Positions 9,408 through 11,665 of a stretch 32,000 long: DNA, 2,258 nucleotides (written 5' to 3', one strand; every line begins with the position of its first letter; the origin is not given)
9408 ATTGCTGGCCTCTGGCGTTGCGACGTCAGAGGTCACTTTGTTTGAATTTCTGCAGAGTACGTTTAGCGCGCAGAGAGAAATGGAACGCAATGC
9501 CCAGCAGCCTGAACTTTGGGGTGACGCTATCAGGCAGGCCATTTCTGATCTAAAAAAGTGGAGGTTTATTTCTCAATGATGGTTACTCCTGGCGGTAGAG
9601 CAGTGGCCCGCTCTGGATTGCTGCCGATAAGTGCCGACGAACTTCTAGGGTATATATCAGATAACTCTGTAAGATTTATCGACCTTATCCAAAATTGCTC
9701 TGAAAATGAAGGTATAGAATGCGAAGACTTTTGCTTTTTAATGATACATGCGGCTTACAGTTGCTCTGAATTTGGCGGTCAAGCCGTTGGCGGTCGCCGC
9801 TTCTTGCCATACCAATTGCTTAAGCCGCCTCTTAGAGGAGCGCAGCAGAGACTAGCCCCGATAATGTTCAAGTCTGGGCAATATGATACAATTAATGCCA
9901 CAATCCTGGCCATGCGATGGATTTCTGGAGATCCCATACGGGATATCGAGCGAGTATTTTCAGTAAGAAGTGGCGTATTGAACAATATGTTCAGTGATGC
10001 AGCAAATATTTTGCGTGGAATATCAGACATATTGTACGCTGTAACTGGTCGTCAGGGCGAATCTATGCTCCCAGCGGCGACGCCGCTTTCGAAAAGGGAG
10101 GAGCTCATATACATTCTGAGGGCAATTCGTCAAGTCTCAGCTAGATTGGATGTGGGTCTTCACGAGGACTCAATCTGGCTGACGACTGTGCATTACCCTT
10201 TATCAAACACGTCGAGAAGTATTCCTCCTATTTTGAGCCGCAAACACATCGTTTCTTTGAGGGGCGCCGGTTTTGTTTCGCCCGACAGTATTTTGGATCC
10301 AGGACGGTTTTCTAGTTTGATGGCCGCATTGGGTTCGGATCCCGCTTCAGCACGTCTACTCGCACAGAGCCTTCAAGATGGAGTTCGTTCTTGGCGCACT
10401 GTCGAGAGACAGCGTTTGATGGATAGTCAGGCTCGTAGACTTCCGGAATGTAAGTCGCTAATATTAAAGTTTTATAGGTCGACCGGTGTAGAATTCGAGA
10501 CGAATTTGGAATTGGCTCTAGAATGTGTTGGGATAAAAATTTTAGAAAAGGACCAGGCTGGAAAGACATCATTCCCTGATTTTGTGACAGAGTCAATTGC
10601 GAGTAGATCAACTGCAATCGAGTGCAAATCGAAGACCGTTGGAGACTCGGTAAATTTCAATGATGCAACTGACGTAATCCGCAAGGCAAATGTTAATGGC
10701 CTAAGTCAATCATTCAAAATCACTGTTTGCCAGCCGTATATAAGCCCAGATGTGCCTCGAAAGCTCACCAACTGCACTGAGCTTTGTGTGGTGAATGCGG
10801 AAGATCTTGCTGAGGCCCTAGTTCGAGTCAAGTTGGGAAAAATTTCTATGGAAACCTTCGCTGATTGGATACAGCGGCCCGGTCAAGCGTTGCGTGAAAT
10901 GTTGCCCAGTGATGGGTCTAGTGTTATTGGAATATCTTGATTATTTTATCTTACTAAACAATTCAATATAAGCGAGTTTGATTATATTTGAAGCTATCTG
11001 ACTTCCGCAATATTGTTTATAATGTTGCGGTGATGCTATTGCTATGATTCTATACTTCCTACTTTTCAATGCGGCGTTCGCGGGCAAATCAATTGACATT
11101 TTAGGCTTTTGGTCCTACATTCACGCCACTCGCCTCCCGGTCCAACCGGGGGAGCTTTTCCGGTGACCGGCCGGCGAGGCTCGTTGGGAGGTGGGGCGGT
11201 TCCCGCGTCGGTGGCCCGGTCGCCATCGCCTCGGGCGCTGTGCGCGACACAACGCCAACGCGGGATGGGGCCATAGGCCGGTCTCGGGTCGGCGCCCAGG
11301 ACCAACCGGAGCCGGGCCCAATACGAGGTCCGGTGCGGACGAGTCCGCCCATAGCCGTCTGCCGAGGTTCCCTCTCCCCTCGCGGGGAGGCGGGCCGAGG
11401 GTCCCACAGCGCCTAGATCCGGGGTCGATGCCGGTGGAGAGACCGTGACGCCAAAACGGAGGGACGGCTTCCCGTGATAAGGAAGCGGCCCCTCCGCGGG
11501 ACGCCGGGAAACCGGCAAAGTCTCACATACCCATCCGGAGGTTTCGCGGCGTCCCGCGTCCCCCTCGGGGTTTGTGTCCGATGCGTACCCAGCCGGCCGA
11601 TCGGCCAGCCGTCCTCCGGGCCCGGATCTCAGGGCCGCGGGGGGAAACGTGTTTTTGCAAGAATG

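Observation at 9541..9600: In-phase A AAA AAG slippery heptamer at the ORF1/ORF2 junction: possible -1 frameshift fusion alongside ATGA translational coupling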

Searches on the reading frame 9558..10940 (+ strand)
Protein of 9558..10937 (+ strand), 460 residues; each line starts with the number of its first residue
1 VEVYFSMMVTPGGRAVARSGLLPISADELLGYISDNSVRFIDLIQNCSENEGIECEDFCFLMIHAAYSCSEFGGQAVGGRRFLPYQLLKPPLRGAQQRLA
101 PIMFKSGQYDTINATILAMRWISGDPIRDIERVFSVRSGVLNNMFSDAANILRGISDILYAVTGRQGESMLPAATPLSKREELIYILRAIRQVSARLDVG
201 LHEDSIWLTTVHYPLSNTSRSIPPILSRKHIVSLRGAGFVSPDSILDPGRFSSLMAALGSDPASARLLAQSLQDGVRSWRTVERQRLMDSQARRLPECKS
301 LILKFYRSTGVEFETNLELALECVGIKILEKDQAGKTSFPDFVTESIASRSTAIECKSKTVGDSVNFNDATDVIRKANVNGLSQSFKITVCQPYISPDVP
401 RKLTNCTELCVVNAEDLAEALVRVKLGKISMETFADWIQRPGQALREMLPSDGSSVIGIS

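Call 6: search_protein_families(library=pfam, proteins=[window:9558-10937:+], max_evalue=0.1)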
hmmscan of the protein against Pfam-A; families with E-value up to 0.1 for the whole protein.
window:9558-10937:+ (460 aa): 0 families

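Call 7: search_protein_families(library=padloc, proteins=[window:9558-10937:+], max_evalue=0.1)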
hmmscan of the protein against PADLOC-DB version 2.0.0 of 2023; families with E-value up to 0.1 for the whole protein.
window:9558-10937:+ (460 aa): 0 families

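Call 8: search_protein_families(library=ncbifam, proteins=[window:9558-10937:+], max_evalue=0.1)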
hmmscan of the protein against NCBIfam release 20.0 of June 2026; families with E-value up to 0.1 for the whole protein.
window:9558-10937:+ (460 aa): 0 families

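Call 65: find_encoding_contigs(protein=window:9576-10940:+, flank=3000, max_places=5)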
Protein window:9576-10940:+ (454 aa): 6 contigs read that carry it; 2 places shown.
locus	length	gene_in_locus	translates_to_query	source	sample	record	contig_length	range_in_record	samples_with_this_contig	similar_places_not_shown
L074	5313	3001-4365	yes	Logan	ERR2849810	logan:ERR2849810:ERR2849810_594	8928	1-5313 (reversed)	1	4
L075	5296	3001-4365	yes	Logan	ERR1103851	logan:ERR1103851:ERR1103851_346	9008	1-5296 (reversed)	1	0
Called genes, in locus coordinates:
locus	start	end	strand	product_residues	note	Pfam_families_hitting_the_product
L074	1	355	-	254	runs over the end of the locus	PF00378:ECH_1, PF16113:ECH_2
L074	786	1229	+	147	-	PF04657:DMT_YdcZ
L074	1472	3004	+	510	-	PF00270:DEAD, PF00271:Helicase_C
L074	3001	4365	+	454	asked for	-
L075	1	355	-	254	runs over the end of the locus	PF00378:ECH_1, PF16113:ECH_2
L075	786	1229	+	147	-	PF04657:DMT_YdcZ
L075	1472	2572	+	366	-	PF00270:DEAD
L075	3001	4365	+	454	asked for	-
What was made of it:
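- On Translationally coupled overlapping gene pair: A gene caller gives a 4-nt overlap on identical contigs (call 65).
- Gene callers independently call a 510-aa and a 454-aa gene with a 4-nt overlap (call 65).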

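Call 73: find_homologous_proteins(query=window:9576-10937:+, max_evalue=1e-10)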
Query window:9576-10937:+ (454 aa): 40 proteins with E <= 1e-10 among 8000 candidates.
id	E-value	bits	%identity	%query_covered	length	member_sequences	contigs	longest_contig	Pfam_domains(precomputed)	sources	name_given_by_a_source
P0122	0.0e+0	1008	100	100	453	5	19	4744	-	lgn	-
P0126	5.6e-161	554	57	99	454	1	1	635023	-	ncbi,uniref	ncbi:hypothetical protein [Methylorubrum thiocyanatum]|uniref:hypothetical protein n=1 Tax=Methyloru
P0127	4.2e-159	548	58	98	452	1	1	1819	-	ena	-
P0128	1.7e-157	543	56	98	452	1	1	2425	-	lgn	-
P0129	1.2e-155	537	56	99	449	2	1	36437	-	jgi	-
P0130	1.9e-155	536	55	98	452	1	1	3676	-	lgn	-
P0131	3.8e-155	535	56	98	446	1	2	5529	-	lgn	-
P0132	1.2e-153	530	57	98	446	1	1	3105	-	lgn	-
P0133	1.7e-152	526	55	98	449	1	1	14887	-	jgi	jgi:hypothetical protein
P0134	5.3e-151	521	57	96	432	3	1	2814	-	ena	-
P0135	6.4e-146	505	53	100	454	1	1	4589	-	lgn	-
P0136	8.3e-145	501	54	98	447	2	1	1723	-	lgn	-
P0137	4.9e-142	492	52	98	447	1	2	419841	-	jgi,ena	-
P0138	4.7e-141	489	53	98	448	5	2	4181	-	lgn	-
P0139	1.6e-140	487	53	98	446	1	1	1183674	-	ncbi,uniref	ncbi:hypothetical protein [Rhizobium leguminosarum]|uniref:hypothetical protein n=1 Tax=Rhizobium le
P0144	6.3e-137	475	52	98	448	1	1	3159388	-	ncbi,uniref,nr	ncbi:hypothetical protein PX860_00465 [Agrobacterium leguminum]|uniref:hypothetical protein n=1 Tax=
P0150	8.8e-127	442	48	100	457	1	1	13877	-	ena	-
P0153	4.1e-106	374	42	98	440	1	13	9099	-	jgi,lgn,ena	jgi:helicase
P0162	2.9e-56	209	32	98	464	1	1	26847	-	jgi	jgi:hypothetical protein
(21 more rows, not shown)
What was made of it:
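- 9576..10940 (+): ORF2: 454 aa, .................... It carries the last WH strand, the ratchet domain, a helical domain and a C-terminal nuclease. A second in-frame ATG at 9579 gives 453 aa. About 35 clusters of stand-alone 440-464-aa homologues exist (call 73).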

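Call 74: find_encoding_contigs(protein=P0126, flank=2500, max_places=1)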
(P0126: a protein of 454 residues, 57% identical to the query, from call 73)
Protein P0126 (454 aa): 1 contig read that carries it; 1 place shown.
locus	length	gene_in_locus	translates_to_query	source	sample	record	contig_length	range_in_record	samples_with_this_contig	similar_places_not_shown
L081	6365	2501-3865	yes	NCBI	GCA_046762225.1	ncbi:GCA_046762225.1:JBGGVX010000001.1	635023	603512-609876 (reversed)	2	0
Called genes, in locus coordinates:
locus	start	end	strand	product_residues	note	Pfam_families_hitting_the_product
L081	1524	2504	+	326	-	PF00271:Helicase_C (weak)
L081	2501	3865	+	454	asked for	-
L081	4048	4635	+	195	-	PF00239:Resolvase, PF02796:HTH_7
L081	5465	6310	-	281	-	-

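Call 75: find_encoding_contigs(protein=P0139, flank=2500, max_places=1)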
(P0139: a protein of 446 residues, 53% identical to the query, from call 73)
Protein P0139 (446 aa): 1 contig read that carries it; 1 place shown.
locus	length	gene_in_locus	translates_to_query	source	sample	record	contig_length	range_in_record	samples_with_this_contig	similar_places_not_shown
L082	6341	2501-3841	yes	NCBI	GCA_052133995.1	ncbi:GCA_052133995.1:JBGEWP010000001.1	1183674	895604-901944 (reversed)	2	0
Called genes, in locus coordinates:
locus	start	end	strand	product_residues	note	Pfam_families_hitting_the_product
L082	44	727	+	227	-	PF01381:HTH_3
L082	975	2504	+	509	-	PF00270:DEAD, PF00271:Helicase_C (faint)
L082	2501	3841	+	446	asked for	-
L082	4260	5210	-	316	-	PF12802:MarR_2 (faint), PF04198:Sugar-bind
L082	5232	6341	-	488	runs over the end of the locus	PF00370:FGGY_N, PF02782:FGGY_C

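Call 76: find_encoding_contigs(protein=P0144, flank=2500, max_places=1)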
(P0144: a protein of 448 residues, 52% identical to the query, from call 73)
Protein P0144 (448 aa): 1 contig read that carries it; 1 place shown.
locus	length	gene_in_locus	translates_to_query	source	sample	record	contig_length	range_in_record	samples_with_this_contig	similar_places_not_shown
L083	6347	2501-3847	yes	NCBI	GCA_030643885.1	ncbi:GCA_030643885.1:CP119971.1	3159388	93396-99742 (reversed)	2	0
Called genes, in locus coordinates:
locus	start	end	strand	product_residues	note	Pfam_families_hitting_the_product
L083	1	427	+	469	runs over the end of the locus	PF00589:Phage_integrase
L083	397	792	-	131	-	PF13588:HSDR_N_2 (weak)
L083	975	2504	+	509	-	PF00270:DEAD, PF00271:Helicase_C (weak)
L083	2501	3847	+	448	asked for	-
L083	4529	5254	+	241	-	PF21321:HTH_66 (faint)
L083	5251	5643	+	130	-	PF18478:PIN_10, PF18480:DUF5615 (weak)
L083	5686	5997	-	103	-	-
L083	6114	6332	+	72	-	PF13560:HTH_31, PF12844:HTH_19, PF01381:HTH_3, PF13443:HTH_26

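Call 77: find_encoding_contigs(protein=P0153, flank=2500, max_places=1)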
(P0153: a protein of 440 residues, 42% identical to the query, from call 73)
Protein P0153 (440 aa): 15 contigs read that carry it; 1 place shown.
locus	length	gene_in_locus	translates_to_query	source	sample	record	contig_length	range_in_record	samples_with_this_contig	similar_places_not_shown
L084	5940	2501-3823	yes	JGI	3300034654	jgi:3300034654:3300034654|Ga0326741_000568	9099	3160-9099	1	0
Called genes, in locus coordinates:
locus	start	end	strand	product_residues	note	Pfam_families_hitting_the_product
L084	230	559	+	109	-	-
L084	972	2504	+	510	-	PF00270:DEAD, PF00271:Helicase_C (weak)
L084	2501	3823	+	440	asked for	-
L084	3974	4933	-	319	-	-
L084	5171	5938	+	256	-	?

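Call 78: find_encoding_contigs(protein=P0162, flank=2500, max_places=1)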
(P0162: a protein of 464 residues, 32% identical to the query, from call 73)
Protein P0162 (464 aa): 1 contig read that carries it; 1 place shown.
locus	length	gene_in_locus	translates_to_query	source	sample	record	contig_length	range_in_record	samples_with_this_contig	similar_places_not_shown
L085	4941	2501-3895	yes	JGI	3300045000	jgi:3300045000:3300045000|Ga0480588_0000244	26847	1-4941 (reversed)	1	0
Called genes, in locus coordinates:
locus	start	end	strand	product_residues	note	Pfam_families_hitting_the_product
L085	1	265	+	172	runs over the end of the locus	PF00583:Acetyltransf_1 (weak)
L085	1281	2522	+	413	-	PF00270:DEAD (faint)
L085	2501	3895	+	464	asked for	-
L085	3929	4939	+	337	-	?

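Call 79: find_encoding_contigs(protein=P0150, flank=2500, max_places=1)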
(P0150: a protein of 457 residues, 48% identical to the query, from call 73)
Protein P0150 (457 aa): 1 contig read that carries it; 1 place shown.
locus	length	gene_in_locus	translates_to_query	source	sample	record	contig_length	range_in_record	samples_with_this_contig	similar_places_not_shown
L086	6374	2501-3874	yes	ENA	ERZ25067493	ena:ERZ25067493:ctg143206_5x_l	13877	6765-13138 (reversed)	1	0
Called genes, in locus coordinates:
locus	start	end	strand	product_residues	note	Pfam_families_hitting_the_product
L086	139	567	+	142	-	PF13340:DUF4096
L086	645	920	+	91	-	PF01609:DDE_Tnp_1, PF13586:DDE_Tnp_1_2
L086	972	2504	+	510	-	PF00270:DEAD, PF00271:Helicase_C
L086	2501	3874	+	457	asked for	-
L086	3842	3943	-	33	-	-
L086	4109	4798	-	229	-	PF01557:FAA_hydrolase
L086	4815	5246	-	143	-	PF07370:DUF1489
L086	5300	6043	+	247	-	PF00005:ABC_tran, PF02463:SMC_N (faint), PF13304:AAA_21 (weak)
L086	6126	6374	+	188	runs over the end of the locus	-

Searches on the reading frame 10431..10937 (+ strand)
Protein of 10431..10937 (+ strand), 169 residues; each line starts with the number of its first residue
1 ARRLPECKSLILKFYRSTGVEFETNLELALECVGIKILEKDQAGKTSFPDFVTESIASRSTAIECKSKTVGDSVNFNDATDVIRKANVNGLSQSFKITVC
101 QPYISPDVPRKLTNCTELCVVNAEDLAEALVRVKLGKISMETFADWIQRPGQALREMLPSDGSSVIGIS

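Call 60: predict_structure(alignment_id=A4)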
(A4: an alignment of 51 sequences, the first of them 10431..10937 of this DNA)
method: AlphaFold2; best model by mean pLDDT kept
length: 169 residues; sequences in the alignment: 51
mean_pLDDT: 91.0   pTM: 0.87
mean pLDDT of the five models: 91.0, 90.6, 89.7, 89.3, 89.2
residues with pLDDT >= 90: 135; 70-90: 22; 50-70: 10; < 50: 2
segments of 3 or more residues with pLDDT < 50: none
pLDDT, mean of each block of 10 residues (from residue 1): 75 92 96 95 90 88 91 93 97 97 95 96 96 94 96 95 58
secondary structure, 60 per line:
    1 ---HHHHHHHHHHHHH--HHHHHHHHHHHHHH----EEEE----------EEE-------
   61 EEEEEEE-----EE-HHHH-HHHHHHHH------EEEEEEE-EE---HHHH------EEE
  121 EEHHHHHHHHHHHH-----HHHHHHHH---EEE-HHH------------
elements in order: H4-16 H19-32 E37-40 E51-53 E61-67 H76-79 H81-88 E95-101 H108-111 E118-122 H123-134 H140-147 E151-153
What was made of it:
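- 10431..10937 (+): C-terminal PD-(D/E)xK nuclease domain. The catalytic residues are E (within EFETNLE, 10491-10511), PD (10575-10580) and E-x-K (10620-10628). Domain model pLDDT 91 (call 60).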

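Call 64: fold_search(model_id=the predicted structure, library=pdb)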
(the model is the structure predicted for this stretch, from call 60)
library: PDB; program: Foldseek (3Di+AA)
matches with E <= 10: 273; with E <= 0.001: 2
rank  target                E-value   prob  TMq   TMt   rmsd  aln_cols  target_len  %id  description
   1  2fok_B                4.0e-04  1.00  0.55  0.19   4.4       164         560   13  STRUCTURE OF RESTRICTION ENDONUCLEASE FOKI (released 1998-06-17)
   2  1fok_A                5.9e-04  1.00  0.61  0.21   4.2       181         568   16  STRUCTURE OF RESTRICTION ENDONUCLEASE FOKI BOUND TO DNA (released 1997-12-03)
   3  2fok_A                1.3e-03  1.00  0.55  0.20   4.7       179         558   13  STRUCTURE OF RESTRICTION ENDONUCLEASE FOKI (released 1998-06-17)
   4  2wcw_C                4.4e-03  1.00  0.34  0.45   3.9        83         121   22  1.6A resolution structure of Archaeoglobus fulgidus Hjc, a Holliday junction resolvase from an archaeal hyperthermophi (released 2009-03-24)
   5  2wiw_B                5.7e-03  1.00  0.34  0.43   3.8        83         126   20  Crystal structures of Holliday junction resolvases from Archaeoglobus fulgidus bound to DNA substrate (released 2009-05-26)
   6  2wcw_A                7.3e-03  1.00  0.34  0.43   3.9        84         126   21  1.6A resolution structure of Archaeoglobus fulgidus Hjc, a Holliday junction resolvase from an archaeal hyperthermophi (released 2009-03-24)
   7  2wcz_A                9.3e-03  1.00  0.34  0.45   3.6        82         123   18  1.6A resolution structure of Archaeoglobus fulgidus Hjc, a Holliday junction resolvase from an archaeal hyperthermophi (released 2009-03-24)
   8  2wcw_D                1.0e-02  1.00  0.35  0.45   3.9        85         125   21  1.6A resolution structure of Archaeoglobus fulgidus Hjc, a Holliday junction resolvase from an archaeal hyperthermophi (released 2009-03-24)
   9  4f0p_A                1.5e-02  0.96  0.45  0.20   8.9       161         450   14  MspJI Restriction Endonuclease - P31 Form (released 2012-08-08)
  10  4f0p_B                2.6e-02  0.97  0.47  0.21   6.0       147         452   15  MspJI Restriction Endonuclease - P31 Form (released 2012-08-08)
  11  4oc8_A                2.6e-02  0.97  0.49  0.24   8.5       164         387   15  DNA modification-dependent restriction endonuclease AspBHI (released 2014-03-19)
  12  2wcw_B                3.8e-02  0.97  0.34  0.44   3.8        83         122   19  1.6A resolution structure of Archaeoglobus fulgidus Hjc, a Holliday junction resolvase from an archaeal hyperthermophi (released 2009-03-24)
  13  1gef_E                4.9e-02  0.95  0.32  0.45   3.2        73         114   23  Crystal structure of the archaeal holliday junction resolvase HJC (released 2001-03-21)
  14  2wcz_B                5.5e-02  0.94  0.31  0.43   3.8        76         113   16  1.6A resolution structure of Archaeoglobus fulgidus Hjc, a Holliday junction resolvase from an archaeal hyperthermophi (released 2009-03-24)
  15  1y88                  5.9e-02  0.95  0.48  0.45   9.8       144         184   14  Crystal Structure of Protein of Unknown Function AF1548 (released 2004-12-21)
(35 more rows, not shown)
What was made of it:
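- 10431..10937 (+): Best fold matches are the FokI cleavage domain (4e-4), Hjc, MspJI, AspBHI, EcoRV, NucS and DdmD (call 64).
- On PD-(D/E)xK nuclease superfamily: The domain model (pLDDT 91) matches the FokI cleavage domain at 4e-4, and also Hjc, MspJI, EcoRV and NucS (calls 60, 64).
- Closest known: Single-chain helicase-nuclease defence proteins such as DdmD and Hna. Same: The DdmD nuclease domain appears among weak fold matches to the C-terminal domain (E about 0.2, call 64).
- The nuclease fold is confirmed (calls 60, 64).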

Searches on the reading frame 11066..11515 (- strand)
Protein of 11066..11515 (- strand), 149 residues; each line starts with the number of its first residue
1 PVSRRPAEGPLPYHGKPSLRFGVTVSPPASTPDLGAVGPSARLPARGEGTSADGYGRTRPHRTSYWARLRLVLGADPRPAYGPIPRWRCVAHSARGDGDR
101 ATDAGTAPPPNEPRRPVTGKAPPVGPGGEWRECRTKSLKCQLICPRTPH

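Call 44: search_protein_families(library=pfam, proteins=[window:11066-11515:-], max_evalue=0.00001)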
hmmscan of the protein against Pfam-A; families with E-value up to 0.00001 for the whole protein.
window:11066-11515:- (149 aa): 0 families
